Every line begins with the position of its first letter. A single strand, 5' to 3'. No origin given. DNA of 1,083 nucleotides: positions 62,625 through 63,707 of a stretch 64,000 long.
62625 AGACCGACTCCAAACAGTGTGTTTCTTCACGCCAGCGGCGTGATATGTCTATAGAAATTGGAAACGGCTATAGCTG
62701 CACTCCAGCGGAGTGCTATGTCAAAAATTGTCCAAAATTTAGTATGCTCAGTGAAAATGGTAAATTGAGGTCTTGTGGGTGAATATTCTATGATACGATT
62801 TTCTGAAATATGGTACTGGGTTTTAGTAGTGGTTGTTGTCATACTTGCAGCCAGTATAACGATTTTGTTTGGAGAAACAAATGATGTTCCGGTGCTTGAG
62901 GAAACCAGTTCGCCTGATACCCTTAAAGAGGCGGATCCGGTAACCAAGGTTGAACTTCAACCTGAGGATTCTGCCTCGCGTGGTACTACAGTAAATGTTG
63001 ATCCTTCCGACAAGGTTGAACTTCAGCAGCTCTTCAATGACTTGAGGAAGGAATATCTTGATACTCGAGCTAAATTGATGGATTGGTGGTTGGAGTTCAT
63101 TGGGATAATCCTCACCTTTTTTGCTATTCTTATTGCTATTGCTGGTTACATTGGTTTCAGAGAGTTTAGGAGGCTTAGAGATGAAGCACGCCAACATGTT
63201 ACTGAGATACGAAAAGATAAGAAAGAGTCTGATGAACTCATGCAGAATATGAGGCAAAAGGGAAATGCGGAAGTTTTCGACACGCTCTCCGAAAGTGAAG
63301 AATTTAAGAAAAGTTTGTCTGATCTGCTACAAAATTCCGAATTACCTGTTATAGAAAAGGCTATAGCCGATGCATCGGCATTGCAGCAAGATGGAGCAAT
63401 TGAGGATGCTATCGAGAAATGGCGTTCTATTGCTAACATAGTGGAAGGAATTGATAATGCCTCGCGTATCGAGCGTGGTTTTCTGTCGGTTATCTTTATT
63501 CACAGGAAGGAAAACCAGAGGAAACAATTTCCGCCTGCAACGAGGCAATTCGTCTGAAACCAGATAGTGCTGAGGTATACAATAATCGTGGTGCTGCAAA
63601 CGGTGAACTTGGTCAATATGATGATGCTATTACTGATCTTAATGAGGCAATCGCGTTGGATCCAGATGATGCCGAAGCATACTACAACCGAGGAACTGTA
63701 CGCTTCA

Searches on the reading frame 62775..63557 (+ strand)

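Call 21: search_protein_families(library=pfam, proteins=[window:62775-63557:+], max_evalue=0.001)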
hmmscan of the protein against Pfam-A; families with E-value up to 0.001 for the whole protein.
window:62775-63557:+ (260 aa): 2 families
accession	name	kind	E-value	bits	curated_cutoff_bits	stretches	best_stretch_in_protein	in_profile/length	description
PF12685.13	SpoIIIAH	-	1.2e-05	25.8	30.6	0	111-178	4-65/191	SpoIIIAH-like protein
PF14316.11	DUF4381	-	0.00048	20.9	27.2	0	102-158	12-71/145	Domain of unknown function (DUF4381)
